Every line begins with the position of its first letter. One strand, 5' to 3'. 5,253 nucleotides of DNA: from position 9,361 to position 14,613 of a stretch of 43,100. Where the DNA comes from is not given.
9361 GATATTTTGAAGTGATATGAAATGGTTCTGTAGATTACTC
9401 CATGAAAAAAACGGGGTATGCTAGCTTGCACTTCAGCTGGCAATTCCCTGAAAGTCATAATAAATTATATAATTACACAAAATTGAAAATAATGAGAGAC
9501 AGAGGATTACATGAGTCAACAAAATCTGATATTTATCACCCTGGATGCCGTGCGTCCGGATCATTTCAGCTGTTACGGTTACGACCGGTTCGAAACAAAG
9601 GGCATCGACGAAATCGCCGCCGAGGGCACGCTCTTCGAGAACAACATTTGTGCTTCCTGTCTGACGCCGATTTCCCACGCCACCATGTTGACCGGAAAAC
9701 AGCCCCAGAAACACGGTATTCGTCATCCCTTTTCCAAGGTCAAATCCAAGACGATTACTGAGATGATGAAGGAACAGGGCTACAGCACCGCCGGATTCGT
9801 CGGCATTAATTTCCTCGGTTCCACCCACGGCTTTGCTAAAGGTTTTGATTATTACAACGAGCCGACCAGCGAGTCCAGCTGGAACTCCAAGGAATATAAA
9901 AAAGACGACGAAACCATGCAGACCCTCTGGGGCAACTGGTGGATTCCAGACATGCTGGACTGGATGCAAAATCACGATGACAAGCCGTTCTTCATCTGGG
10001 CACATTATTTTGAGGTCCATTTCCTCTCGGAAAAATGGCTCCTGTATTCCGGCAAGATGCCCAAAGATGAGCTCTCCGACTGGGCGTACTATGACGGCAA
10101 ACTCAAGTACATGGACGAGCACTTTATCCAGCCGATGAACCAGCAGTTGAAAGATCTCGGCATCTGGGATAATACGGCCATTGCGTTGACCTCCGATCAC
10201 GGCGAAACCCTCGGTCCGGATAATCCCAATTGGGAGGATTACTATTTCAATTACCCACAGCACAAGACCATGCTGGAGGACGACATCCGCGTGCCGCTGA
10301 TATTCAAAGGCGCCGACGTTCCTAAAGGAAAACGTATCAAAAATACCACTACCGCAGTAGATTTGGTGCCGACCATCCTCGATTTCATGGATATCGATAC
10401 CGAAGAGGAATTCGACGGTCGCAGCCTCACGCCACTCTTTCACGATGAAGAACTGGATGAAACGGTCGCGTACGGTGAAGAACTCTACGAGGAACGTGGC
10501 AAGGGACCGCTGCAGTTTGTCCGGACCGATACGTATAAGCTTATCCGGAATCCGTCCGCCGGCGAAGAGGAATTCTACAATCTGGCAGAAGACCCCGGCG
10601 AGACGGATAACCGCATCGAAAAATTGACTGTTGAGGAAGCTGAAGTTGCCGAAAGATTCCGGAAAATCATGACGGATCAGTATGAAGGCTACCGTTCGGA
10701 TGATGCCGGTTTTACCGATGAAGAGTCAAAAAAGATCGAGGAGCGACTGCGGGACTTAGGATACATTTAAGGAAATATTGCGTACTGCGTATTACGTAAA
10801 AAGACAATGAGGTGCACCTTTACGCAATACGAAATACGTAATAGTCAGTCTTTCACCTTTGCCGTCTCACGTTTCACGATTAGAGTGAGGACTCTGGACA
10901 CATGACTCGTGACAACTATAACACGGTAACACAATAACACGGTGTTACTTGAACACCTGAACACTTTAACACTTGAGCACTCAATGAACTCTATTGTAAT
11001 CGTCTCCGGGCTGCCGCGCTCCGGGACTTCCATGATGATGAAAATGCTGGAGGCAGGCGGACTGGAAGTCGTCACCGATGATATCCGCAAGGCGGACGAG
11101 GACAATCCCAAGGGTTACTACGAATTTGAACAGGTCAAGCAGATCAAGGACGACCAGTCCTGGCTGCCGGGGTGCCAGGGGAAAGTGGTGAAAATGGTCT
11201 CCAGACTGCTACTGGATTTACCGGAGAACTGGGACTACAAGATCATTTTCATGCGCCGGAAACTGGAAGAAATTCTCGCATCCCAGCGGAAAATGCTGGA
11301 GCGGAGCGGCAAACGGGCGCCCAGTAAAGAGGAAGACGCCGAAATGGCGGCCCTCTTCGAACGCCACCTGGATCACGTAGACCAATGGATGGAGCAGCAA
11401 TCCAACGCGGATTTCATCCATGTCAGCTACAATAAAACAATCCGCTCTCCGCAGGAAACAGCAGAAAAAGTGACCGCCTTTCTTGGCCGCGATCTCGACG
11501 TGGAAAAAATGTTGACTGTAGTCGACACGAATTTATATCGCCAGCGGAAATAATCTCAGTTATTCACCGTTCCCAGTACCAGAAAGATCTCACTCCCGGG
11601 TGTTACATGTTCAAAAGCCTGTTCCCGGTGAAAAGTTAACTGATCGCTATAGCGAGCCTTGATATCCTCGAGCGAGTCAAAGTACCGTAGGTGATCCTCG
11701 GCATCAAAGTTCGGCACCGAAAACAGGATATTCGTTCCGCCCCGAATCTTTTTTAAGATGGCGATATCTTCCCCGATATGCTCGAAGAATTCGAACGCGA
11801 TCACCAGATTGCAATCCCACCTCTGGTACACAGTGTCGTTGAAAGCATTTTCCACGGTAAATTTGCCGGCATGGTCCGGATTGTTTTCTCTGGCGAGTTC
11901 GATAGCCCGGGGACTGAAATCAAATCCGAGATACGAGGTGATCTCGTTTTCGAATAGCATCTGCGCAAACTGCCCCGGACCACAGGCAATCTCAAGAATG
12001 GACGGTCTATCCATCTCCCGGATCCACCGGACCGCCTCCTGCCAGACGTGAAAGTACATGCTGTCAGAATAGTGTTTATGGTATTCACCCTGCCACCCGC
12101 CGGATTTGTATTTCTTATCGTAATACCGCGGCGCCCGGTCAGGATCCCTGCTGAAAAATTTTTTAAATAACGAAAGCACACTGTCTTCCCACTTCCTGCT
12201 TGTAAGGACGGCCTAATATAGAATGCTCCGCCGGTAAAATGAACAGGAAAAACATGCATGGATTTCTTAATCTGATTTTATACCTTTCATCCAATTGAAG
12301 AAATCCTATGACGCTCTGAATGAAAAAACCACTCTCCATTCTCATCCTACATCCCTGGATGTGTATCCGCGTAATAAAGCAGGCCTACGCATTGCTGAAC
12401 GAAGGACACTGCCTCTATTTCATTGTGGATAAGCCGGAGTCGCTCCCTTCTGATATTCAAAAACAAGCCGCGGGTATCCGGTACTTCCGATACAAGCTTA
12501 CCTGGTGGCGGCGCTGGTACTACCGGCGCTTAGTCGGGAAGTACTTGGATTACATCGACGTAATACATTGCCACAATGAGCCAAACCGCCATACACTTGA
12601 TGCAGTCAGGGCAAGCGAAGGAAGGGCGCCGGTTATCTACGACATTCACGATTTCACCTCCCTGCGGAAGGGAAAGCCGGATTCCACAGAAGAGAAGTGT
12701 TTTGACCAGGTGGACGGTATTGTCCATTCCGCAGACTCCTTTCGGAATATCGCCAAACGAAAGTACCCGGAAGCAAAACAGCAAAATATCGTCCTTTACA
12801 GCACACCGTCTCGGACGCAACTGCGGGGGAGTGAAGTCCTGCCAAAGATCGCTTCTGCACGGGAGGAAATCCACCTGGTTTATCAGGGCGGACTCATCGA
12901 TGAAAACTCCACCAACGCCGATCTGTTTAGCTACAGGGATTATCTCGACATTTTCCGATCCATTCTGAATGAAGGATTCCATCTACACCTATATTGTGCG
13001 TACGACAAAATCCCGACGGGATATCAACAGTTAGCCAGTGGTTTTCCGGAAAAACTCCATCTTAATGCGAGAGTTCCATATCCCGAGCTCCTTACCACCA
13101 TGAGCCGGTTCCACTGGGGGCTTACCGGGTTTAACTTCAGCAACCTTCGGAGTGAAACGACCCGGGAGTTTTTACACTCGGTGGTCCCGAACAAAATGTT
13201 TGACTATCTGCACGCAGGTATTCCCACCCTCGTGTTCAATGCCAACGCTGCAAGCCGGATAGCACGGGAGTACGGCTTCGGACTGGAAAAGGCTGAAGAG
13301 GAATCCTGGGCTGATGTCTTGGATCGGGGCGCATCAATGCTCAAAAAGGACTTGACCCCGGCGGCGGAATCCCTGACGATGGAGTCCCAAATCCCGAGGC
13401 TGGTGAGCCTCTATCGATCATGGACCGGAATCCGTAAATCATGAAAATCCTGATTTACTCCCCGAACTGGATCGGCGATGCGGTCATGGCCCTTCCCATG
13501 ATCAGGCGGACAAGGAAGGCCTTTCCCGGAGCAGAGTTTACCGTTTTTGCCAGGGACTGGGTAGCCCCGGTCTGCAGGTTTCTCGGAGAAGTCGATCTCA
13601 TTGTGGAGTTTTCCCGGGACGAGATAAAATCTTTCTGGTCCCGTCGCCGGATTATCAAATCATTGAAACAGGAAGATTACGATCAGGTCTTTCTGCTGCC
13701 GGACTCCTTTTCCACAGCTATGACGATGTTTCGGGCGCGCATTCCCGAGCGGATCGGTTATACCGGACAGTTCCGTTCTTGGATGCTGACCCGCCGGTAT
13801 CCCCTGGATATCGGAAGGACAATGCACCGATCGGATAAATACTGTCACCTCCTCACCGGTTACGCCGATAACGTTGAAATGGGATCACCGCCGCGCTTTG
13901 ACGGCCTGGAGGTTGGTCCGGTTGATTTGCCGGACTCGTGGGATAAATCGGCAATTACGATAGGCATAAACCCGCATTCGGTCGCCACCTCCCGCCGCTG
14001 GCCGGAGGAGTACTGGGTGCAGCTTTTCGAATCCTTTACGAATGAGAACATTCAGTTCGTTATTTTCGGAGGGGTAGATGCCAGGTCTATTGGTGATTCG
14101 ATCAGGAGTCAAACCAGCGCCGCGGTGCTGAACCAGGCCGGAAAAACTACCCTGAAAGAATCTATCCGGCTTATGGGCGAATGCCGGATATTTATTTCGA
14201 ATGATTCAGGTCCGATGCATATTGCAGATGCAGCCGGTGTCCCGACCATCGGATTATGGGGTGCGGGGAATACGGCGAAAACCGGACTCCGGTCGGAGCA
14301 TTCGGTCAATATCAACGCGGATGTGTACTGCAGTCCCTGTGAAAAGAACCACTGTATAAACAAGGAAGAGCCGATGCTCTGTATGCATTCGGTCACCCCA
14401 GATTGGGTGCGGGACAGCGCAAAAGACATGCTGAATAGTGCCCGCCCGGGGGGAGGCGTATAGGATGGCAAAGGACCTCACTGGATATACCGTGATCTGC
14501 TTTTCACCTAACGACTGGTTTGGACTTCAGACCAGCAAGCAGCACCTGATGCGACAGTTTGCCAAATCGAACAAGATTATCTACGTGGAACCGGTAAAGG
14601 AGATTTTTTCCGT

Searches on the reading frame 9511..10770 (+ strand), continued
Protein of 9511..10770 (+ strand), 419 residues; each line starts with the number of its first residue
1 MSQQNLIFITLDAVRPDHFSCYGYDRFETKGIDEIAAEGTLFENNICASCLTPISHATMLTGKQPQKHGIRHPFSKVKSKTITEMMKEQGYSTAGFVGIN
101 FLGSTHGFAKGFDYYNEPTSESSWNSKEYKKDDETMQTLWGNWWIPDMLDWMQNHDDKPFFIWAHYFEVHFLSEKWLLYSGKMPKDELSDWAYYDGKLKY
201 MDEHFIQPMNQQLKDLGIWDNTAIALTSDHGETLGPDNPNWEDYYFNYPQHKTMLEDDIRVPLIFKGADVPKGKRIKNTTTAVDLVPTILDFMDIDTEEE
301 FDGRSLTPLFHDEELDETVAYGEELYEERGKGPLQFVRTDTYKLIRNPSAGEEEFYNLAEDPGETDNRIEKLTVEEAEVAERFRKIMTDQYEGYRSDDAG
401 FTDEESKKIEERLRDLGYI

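Call 59: find_encoding_contigs(protein=P0091, flank=8000, max_places=2)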
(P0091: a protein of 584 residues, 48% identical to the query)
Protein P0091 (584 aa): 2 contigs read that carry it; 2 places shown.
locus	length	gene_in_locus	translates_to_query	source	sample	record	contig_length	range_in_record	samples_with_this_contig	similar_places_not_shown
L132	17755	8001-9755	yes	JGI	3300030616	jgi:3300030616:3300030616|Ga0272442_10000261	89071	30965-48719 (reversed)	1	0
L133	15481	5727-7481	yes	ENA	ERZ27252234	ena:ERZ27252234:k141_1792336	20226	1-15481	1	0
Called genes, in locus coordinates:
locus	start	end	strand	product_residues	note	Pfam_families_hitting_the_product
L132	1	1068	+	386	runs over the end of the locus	PF04055:Radical_SAM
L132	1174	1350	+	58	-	-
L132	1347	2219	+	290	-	-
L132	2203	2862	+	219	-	PF04991:LicD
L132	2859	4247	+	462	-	PF02310:B12-binding, PF04055:Radical_SAM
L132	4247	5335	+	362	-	PF00266:Aminotran_5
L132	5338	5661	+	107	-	-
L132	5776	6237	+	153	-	PF02775:TPP_enzyme_C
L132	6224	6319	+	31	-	-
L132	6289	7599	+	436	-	PF01467:CTP_transf_like, PF13714:PEP_mutase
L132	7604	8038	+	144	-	-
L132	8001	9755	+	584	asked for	PF00884:Sulfatase, PF01663:Phosphodiest (faint), PF16347:SGSH_C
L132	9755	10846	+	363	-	PF04055:Radical_SAM, PF13186:SPASM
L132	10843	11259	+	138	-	PF01467:CTP_transf_like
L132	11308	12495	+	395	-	PF07690:MFS_1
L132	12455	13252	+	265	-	PF04991:LicD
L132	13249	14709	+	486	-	PF02310:B12-binding, PF19864:Radical_SAM_N2 (faint), PF04055:Radical_SAM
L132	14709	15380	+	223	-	PF01066:CDP-OH_P_transf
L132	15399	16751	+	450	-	PF02310:B12-binding, PF04055:Radical_SAM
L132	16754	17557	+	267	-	PF04991:LicD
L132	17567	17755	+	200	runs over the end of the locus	-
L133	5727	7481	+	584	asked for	PF00884:Sulfatase, PF01663:Phosphodiest (faint), PF16347:SGSH_C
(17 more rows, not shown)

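Call 60: find_encoding_contigs(protein=P0099, flank=8000, max_places=2)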
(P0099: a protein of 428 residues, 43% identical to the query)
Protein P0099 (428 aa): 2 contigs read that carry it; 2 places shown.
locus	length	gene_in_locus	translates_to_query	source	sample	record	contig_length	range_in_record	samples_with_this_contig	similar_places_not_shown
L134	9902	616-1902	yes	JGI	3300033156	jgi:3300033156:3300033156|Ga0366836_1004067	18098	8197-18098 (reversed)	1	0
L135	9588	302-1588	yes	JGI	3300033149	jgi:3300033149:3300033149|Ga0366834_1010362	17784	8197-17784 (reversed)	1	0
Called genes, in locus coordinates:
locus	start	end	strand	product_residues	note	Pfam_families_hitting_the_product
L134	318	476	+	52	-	-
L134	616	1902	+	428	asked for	PF00884:Sulfatase, PF01663:Phosphodiest (faint), PF16347:SGSH_C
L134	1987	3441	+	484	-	PF06253:MTTB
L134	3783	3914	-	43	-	-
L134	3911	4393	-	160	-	PF02371:Transposase_20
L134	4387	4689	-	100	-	PF01548:DEDD_Tnp_IS110 (weak)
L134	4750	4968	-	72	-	-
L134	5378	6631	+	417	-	PF01547:SBP_bac_1, PF13416:SBP_bac_8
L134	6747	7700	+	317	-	PF00528:BPD_transp_1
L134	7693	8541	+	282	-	PF00528:BPD_transp_1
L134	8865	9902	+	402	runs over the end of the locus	PF01208:URO-D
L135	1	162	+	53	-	?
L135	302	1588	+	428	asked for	PF00884:Sulfatase, PF01663:Phosphodiest (faint), PF16347:SGSH_C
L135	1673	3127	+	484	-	PF06253:MTTB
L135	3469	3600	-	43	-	-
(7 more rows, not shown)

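Call 69: find_encoding_contigs(protein=P0072, flank=10000, max_places=3)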
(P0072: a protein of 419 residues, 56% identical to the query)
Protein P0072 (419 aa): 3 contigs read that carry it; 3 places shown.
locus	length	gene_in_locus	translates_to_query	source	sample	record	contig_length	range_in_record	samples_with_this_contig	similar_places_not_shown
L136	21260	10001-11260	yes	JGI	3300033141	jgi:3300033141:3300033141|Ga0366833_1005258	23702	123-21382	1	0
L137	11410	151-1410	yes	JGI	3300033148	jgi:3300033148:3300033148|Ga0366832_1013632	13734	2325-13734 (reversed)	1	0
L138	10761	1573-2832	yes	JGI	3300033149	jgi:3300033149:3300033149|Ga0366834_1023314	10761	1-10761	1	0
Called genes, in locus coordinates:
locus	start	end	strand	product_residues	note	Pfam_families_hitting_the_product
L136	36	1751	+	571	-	PF14306:PUA_2, PF01747:ATP-sulfurylase, PF01583:APS_kinase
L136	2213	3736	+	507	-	PF01370:Epimerase, PF16363:GDP_Man_Dehyd (weak)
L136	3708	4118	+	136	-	PF00085:Thioredoxin, PF13098:Thioredoxin_2 (weak), PF13905:Thioredoxin_8 (faint)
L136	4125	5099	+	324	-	PF01073:3Beta_HSD, PF01370:Epimerase, PF02719:Polysacc_synt_2, PF03435:Sacchrp_dh_NADP (weak), PF04321:RmlD_sub_bind, PF16363:GDP_Man_Dehyd, PF07993:NAD_binding_4, PF13460:NAD_binding_10, +1 more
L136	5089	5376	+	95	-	PF01041:DegT_DnrJ_EryC1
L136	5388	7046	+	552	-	PF13714:PEP_mutase, PF12804:NTP_transf_3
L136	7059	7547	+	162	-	PF02776:TPP_enzyme_N (weak)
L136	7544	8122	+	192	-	PF02775:TPP_enzyme_C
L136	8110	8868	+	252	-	PF00483:NTP_transferase, PF01128:IspD (weak), PF12804:NTP_transf_3, PF20202:DUF6564 (weak)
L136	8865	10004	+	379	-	PF00266:Aminotran_5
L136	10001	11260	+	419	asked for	PF00884:Sulfatase, PF01663:Phosphodiest (faint), PF16347:SGSH_C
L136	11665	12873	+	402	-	PF01943:Polysacc_synt, PF13440:Polysacc_synt_3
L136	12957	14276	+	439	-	PF04932:Wzy_C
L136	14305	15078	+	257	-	PF01066:CDP-OH_P_transf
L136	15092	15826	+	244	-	PF01066:CDP-OH_P_transf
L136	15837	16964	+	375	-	PF13579:Glyco_trans_4_4 (faint), PF13439:Glyco_transf_4, PF20706:GT4-conflict, PF00534:Glycos_transf_1, PF13692:Glyco_trans_1_4, PF13524:Glyco_trans_1_2 (weak)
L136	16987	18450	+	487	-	PF00884:Sulfatase, PF01663:Phosphodiest, PF16347:SGSH_C (weak)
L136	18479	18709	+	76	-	-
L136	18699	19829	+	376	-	PF13477:Glyco_trans_4_2, PF13439:Glyco_transf_4 (weak), PF13579:Glyco_trans_4_4, PF20706:GT4-conflict (weak), PF00534:Glycos_transf_1, PF13692:Glyco_trans_1_4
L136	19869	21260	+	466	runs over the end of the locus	PF02397:Bac_transf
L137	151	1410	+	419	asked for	PF00884:Sulfatase, PF01663:Phosphodiest (faint), PF16347:SGSH_C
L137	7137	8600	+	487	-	PF00884:Sulfatase, PF01663:Phosphodiest, PF16347:SGSH_C (weak)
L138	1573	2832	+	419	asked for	PF00884:Sulfatase, PF01663:Phosphodiest (faint), PF16347:SGSH_C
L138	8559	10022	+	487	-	PF00884:Sulfatase, PF01663:Phosphodiest, PF16347:SGSH_C (weak)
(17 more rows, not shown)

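Call 74: search_protein_families(library=ncbifam, proteins=[window:9511-10770:+], max_evalue=0.00001)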
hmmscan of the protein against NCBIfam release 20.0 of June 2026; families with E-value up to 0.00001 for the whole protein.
window:9511-10770:+ (419 aa): 6 families
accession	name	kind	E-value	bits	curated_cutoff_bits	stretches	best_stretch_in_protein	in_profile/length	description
NF010322.0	PRK13759.1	equivalog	2.5e-35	121.9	481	2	181-393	256-459/486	arylsulfatase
TIGR03417.1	chol_sulfatase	equivalog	3.7e-29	102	433.45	2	192-391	254-440/500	choline-sulfatase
NF045661.1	HdlasePehA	equivalog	5.3e-21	74.8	900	1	192-316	282-398/506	phosphoric/sulfuric ester hydrolase PehA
NF052527.1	Mn_arylsulf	exception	1.3e-18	67.2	850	1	191-397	264-462/479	manganese-dependent arylsulfatase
NF042991.1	alk_phos_PafA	equivalog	1.1e-09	37.3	650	0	237-305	481-548/554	alkaline phosphatase PafA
NF053595.1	LptchSynLtaSGpos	equivalog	1.7e-06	26.9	970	1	85-300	324-533/626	lipoteichoic acid synthase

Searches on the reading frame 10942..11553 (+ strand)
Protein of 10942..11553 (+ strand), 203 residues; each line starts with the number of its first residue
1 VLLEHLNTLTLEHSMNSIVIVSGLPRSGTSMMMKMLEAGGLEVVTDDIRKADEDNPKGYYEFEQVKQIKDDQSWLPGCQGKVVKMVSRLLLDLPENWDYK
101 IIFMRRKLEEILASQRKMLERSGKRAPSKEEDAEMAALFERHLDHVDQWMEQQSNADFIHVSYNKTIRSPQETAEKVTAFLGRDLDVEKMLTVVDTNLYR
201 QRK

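Call 5: search_protein_families(library=ncbifam, proteins=[window:10942-11553:+], max_evalue=0.00001)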
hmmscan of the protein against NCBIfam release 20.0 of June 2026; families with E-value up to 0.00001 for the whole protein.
window:10942-11553:+ (203 aa): 0 families

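Call 6: search_protein_families(library=pfam, proteins=[window:10942-11553:+], max_evalue=0.001)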
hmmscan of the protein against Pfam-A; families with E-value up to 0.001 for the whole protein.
window:10942-11553:+ (203 aa): 3 families
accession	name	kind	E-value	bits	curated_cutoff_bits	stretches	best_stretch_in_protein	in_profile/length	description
PF13469.12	Sulfotransfer_3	-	2.9e-12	47.7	27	1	98-185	124-214/216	Sulfotransferase family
PF00685.33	Sulfotransfer_1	-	3e-09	37.1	22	1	19-196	4-194/255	Sulfotransferase domain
PF17784.7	Sulfotransfer_4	-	0.0002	21.7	22.8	0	70-153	99-178/215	Sulfotransferase domain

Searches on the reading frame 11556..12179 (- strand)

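Call 5: search_protein_families(library=ncbifam, proteins=[window:11556-12179:-], max_evalue=0.00001)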
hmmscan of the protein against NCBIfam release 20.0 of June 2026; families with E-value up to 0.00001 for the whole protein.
window:11556-12179:- (207 aa): 0 families

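Call 6: search_protein_families(library=pfam, proteins=[window:11556-12179:-], max_evalue=0.001)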
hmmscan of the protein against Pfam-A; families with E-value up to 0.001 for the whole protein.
window:11556-12179:- (207 aa): 5 families
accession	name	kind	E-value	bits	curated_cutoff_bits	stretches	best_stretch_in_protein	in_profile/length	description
PF08242.18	Methyltransf_12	-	1.3e-09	39.1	30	1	62-146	1-89/98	Methyltransferase domain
PF13489.12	Methyltransf_23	-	5.2e-09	36.5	27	1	57-171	22-133/164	Methyltransferase domain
PF13649.12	Methyltransf_25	-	1e-08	36.2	27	1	61-145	1-89/97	Methyltransferase domain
PF13847.12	Methyltransf_31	-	2.7e-08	34.1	27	1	60-146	6-98/145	Methyltransferase domain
PF08241.18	Methyltransf_11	-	2e-07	32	21.2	1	62-145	1-83/95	Methyltransferase domain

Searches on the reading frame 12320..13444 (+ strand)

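Call 5: search_protein_families(library=ncbifam, proteins=[window:12320-13444:+], max_evalue=0.00001)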
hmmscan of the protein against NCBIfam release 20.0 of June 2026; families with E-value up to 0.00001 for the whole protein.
window:12320-13444:+ (374 aa): 0 families

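Call 6: search_protein_families(library=pfam, proteins=[window:12320-13444:+], max_evalue=0.001)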
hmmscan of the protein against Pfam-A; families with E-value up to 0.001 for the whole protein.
window:12320-13444:+ (374 aa): 1 family
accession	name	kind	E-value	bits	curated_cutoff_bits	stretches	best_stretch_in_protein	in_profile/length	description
PF13439.12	Glyco_transf_4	-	0.00013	22.5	28.5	1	24-150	14-153/170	Glycosyltransferase Family 4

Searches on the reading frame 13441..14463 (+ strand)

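Call 5: search_protein_families(library=ncbifam, proteins=[window:13441-14463:+], max_evalue=0.00001)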
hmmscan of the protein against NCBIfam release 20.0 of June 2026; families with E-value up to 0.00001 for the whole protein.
window:13441-14463:+ (340 aa): 6 families
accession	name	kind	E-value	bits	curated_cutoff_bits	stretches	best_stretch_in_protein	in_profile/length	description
TIGR02195.1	heptsyl_trn_II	equivalog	4.2e-53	180.6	134.6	1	2-331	1-338/339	lipopolysaccharide heptosyltransferase II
NF008162.0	PRK10916.1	equivalog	4.5e-36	124.7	569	1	1-282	1-296/348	ADP-heptose--LPS heptosyltransferase RfaF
TIGR02193.1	heptsyl_trn_I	equivalog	4.2e-16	59.1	185.3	1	183-294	192-302/320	lipopolysaccharide heptosyltransferase I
TIGR02201.1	heptsyl_trn_III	equivalog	1.6e-15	57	170.2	1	174-296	184-309/344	putative lipopolysaccharide heptosyltransferase III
NF007742.0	PRK10422.1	equivalog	2.7e-13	49.5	467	1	176-298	188-313/352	lipopolysaccharide core heptosyltransferase RfaQ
NF008204.0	PRK10964.1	equivalog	4.6e-06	26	437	0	184-283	191-289/322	lipopolysaccharide heptosyltransferase RfaC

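Call 6: search_protein_families(library=pfam, proteins=[window:13441-14463:+], max_evalue=0.001)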
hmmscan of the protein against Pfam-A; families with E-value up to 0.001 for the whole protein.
window:13441-14463:+ (340 aa): 1 family
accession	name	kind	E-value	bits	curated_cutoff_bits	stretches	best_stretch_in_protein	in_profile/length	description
PF01075.23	Glyco_transf_9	-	6.6e-39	134.1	22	1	68-308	1-244/247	Glycosyltransferase family 9 (heptosyltransferase)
